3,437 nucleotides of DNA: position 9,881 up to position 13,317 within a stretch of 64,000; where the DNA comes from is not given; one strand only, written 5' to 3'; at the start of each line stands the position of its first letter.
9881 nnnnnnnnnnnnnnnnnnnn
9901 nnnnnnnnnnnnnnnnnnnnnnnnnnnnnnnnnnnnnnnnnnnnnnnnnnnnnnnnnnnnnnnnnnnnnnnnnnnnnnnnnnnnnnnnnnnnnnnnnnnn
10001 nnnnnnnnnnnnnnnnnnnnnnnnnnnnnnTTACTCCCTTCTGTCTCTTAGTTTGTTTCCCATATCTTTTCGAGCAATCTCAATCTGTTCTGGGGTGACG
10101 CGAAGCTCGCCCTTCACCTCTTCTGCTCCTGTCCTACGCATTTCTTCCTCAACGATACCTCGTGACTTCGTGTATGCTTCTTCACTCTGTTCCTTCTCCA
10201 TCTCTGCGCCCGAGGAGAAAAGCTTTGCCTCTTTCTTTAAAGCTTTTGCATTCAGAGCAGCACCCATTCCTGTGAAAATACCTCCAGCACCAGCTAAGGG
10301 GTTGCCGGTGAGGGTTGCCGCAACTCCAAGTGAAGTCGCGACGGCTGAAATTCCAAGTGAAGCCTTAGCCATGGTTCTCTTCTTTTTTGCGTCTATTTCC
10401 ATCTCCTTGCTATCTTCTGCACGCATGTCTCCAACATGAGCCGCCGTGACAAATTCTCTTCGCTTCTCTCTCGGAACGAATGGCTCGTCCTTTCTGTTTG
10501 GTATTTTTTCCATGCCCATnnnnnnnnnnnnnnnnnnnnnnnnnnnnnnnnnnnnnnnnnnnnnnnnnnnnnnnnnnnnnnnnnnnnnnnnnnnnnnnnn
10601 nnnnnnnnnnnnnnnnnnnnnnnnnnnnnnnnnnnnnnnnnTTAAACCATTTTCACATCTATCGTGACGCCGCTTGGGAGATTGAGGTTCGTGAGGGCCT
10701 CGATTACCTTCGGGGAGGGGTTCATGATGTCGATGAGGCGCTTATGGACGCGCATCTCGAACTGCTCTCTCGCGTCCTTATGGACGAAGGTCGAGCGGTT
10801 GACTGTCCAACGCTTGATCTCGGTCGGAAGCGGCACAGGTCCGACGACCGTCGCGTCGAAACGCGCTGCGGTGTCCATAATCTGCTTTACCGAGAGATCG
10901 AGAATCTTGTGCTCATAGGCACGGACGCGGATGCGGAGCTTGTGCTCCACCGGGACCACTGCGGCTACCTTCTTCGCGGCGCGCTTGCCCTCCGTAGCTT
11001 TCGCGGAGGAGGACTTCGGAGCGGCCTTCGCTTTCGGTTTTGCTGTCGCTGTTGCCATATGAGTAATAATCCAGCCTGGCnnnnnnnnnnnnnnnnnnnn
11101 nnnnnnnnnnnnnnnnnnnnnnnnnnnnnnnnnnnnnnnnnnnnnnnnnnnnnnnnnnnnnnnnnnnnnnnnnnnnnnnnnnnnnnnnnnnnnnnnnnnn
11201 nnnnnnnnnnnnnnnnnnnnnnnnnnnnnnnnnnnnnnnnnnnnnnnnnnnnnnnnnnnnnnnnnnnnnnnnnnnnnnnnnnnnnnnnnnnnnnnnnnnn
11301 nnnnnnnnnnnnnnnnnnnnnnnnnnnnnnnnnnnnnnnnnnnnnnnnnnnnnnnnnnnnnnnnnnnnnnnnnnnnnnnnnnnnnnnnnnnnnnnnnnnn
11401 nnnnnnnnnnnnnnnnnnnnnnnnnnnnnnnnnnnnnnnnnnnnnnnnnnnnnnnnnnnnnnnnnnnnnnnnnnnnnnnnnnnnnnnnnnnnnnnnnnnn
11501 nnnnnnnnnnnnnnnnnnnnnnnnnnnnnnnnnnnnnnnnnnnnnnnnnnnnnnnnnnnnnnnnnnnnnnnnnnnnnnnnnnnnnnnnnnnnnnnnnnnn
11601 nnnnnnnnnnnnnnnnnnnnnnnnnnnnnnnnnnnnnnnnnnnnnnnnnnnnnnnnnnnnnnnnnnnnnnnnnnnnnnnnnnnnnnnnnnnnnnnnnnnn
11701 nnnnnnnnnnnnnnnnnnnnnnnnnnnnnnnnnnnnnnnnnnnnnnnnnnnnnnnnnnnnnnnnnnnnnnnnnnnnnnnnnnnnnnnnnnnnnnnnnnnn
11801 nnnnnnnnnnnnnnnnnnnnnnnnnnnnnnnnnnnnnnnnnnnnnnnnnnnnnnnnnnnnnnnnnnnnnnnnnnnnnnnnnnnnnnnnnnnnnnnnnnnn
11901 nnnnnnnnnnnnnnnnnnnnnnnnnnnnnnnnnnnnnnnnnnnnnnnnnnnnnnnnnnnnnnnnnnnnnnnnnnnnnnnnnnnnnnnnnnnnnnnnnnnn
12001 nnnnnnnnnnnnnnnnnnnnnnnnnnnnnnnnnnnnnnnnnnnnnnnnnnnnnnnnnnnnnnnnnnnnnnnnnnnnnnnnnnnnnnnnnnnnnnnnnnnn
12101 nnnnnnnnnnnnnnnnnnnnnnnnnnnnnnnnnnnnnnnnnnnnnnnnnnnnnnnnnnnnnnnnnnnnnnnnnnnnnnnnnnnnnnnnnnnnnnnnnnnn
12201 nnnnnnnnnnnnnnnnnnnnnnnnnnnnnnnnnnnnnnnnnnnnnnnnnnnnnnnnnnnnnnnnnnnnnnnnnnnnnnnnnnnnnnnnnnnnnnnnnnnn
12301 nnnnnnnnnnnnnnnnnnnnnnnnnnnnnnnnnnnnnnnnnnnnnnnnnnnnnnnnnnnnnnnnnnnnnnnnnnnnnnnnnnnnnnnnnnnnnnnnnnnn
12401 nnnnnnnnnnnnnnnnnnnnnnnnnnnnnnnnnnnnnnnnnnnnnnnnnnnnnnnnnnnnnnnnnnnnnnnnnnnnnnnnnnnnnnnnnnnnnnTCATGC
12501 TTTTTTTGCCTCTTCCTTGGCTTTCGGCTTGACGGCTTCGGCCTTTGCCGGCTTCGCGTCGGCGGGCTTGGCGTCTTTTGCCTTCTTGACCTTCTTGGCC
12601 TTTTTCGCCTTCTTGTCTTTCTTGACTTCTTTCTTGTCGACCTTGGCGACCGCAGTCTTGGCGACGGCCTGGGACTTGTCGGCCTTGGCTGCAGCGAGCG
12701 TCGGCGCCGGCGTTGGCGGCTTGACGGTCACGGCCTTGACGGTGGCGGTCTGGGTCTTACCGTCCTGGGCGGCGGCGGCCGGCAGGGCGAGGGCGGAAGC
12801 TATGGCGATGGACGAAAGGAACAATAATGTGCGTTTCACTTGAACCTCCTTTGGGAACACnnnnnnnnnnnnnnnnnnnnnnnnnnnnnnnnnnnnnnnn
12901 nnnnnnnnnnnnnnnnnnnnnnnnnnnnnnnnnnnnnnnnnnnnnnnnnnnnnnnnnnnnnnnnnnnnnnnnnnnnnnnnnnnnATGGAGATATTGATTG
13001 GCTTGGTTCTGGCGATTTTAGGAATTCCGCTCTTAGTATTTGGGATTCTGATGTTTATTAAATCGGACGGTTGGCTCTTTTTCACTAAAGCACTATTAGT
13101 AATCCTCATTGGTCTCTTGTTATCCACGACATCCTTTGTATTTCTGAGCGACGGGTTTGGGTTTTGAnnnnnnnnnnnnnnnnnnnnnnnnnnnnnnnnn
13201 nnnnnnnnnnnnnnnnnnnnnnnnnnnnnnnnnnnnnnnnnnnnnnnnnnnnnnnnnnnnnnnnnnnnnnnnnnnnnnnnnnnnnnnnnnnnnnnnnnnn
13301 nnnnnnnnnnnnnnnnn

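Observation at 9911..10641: Hypothetical gene inserted into the otherwise invariant rpsJ-rplC junction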

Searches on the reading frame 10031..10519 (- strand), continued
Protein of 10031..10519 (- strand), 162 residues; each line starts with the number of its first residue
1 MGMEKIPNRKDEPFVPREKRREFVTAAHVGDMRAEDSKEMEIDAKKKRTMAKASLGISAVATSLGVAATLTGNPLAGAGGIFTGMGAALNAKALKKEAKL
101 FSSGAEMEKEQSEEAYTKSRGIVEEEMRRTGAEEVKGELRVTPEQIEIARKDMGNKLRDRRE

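Call 79: fold_search(model_id=the predicted structure, library=viral)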
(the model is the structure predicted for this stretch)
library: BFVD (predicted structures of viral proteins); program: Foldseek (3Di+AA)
matches with E <= 10: 562; with E <= 0.001: 0
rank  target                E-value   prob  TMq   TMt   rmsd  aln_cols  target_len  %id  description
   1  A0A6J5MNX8            1.8e-01  0.99  0.55  0.40  10.3       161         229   14  Uncharacterized protein [uncultured Caudovirales phage]
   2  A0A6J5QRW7            1.9e-01  0.97  0.50  0.35  13.9       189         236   16  Internal virion protein [uncultured Caudovirales phage]
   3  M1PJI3                2.1e-01  1.00  0.57  0.34  14.6       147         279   14  (no name in the UniProt tables at hand)
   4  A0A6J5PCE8            2.4e-01  1.00  0.42  0.69   6.3        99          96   12  Uncharacterized protein [uncultured Caudovirales phage]
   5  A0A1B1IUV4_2          2.5e-01  0.99  0.49  0.07   3.6       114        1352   11  (no name in the UniProt tables at hand)
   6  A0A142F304            2.5e-01  0.85  0.39  0.07   9.7       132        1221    9  Non-structural protein [Providence virus]
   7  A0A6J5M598            2.6e-01  0.91  0.38  0.10   5.1       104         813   14  Uncharacterized protein [uncultured Caudovirales phage]
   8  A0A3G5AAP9            2.6e-01  0.47  0.30  0.27  20.7       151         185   11  Uncharacterized protein [Hyperionvirus sp.]
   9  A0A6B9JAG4            2.9e-01  0.94  0.45  0.27  11.2       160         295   13  (no name in the UniProt tables at hand)
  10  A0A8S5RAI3            2.9e-01  0.72  0.37  0.12  10.6       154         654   18  GDSL like Lipase Acylhydrolase (Fragment) [Siphoviridae sp. ctkfT29]
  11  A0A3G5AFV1            2.9e-01  0.44  0.28  0.30  12.6       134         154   12  Uncharacterized protein [Hyperionvirus sp.]
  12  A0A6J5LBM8            3.5e-01  0.60  0.32  0.27   7.4       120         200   12  Uncharacterized protein [uncultured Caudovirales phage]
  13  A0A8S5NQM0            3.6e-01  0.89  0.39  0.24   5.0       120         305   17  Uncharacterized protein [Myoviridae sp. ctagO6]
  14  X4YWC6                3.6e-01  0.54  0.31  0.26  11.9       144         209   12  Uncharacterized protein [Lactococcus phage P092]
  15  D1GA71                3.8e-01  0.96  0.47  0.35   4.5       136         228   20  NS3 protein [Bluetongue virus]
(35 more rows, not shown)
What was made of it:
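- Tried and rejected: BFVD gave nothing at E <= 1e-3 (call 79).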

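Call 87: find_related_loci(query=A6, collection=metagenome_contigs, flank=2500)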
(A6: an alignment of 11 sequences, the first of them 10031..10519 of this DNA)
Query A6 (162 aa) in metagenome_contigs; peptide patterns used: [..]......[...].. (x = any residue, [..] = any of these).
135 stretches matched a pattern; 3 encode a relative of the query (tblastn E <= 1e-3); 3 distinct loci.
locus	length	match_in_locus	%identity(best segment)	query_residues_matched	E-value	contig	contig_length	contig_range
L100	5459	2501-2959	40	1-153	3e-19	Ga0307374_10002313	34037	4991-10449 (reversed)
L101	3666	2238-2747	37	1-160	8e-18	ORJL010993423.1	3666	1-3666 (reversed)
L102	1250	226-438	51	87-157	1e-15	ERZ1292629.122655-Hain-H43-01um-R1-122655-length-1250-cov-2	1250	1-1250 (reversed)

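Call 89: find_related_loci(query=A6, collection=viral_contigs, flank=2500)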
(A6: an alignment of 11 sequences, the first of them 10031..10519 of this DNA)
Query A6 (162 aa) in viral_contigs; peptide patterns used: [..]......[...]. (x = any residue, [..] = any of these).
53 stretches matched a pattern, but none encodes a relative of the query by tblastn (E <= 1e-3).
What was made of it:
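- Tried and rejected: The viral-contig scan found no relatives (call 89).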

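Call 92: search_protein_families(library=padloc, proteins=[P0002, P0003, P0004, P0005, P0006, P0007, P0009, P0012, P0014, P0017], max_evalue=0.1)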
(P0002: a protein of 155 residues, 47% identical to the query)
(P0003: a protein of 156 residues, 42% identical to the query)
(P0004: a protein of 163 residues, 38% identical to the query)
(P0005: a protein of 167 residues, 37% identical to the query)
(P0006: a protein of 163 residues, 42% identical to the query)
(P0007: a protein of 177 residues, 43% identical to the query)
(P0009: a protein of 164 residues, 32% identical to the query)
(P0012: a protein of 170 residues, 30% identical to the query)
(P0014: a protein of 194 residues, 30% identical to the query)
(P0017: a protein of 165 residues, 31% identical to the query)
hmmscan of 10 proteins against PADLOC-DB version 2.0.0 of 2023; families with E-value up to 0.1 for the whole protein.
P0002 (155 aa): 0 families

P0003 (156 aa): 1 family
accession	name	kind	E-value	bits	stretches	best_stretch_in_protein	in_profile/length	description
PDLC03346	MTase_II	-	0.012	11.3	1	101-145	929-969/1068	Type II methyltransferase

P0004 (163 aa): 0 families

P0005 (167 aa): 2 families
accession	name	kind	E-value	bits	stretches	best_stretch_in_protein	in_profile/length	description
PDLC03841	LeoBC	-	6.9e-07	26.8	1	45-165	442-557/601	-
PDLC04407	PDC-M09A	-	0.016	12.8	1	68-132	162-224/282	-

P0006 (163 aa): 0 families

P0007 (177 aa): 0 families

P0009 (164 aa): 1 family
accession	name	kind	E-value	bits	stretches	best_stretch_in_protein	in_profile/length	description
PDLC03841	LeoBC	-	0.0001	19.6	1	49-161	445-556/601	-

P0012 (170 aa): 0 families

P0014 (194 aa): 2 families
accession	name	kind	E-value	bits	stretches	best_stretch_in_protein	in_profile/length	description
PDLC03841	LeoBC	-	1.2e-07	29.3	1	37-190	405-567/601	-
PDLC04407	PDC-M09A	-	0.084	10.4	1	82-183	140-240/282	-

P0017 (165 aa): 1 family
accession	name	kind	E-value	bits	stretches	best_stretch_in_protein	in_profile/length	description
PDLC03841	LeoBC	-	0.00011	19.4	1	37-145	433-536/601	-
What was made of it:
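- On Bacterial dynamin-like protein (LeoBC type): LeoBC matches start at profile position about 405-445 (call 92).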

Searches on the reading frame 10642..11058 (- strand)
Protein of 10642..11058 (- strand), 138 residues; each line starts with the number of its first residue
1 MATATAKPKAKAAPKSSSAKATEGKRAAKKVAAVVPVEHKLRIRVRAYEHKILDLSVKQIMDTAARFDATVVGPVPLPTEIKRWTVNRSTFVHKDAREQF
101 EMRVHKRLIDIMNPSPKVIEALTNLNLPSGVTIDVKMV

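Call 8: search_protein_families(library=pfam, proteins=[window:10642-11058:-], max_evalue=1)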
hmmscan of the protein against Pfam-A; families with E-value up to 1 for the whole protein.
window:10642-11058:- (138 aa): 1 family
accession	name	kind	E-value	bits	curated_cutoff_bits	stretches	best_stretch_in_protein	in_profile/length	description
PF00338.27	Ribosomal_S10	-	1.8e-33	115.2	21.2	1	42-136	1-98/98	Ribosomal protein S10p/S20e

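Call 9: search_protein_families(library=ncbifam, proteins=[window:10642-11058:-], max_evalue=1)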
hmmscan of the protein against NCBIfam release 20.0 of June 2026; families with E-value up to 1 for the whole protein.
window:10642-11058:- (138 aa): 4 families
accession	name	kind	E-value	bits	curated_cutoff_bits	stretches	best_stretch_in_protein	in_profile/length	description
NF001861.0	PRK00596.1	equivalog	3.9e-40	136.2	85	1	38-137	3-102/102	30S ribosomal protein S10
TIGR01049.1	rpsJ_bact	equivalog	4.2e-38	129.6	72.75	1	40-137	2-99/99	30S ribosomal protein S10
TIGR01046.1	uS10_euk_arch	equivalog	3.3e-16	59.5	96.25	1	39-137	1-99/99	30S ribosomal protein S10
NF050162.1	chryseo_ChrI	equivalog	0.14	12.1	275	1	49-104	79-135/162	chryseobasin maturation helper ChrI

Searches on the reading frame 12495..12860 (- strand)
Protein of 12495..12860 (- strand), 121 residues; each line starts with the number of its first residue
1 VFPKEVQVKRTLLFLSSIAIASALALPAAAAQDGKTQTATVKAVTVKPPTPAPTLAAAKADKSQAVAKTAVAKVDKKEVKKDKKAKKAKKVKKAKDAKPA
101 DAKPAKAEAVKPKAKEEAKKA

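Call 8: search_protein_families(library=pfam, proteins=[window:12495-12860:-], max_evalue=1)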
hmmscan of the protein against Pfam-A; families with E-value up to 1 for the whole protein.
window:12495-12860:- (121 aa): 1 family
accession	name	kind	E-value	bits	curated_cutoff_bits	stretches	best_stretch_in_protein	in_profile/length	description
PF21827.1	New_glue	-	0.069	13.3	31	1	10-97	2-87/94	New glue protein family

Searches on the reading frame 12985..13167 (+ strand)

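Call 8: search_protein_families(library=pfam, proteins=[window:12985-13167:+], max_evalue=1)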
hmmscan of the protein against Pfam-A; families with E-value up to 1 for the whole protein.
window:12985-13167:+ (60 aa): 1 family
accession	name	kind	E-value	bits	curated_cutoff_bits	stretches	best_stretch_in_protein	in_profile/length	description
PF24007.1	DUF7321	-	0.18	12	27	1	8-53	10-57/155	Domain of unknown function (DUF7321)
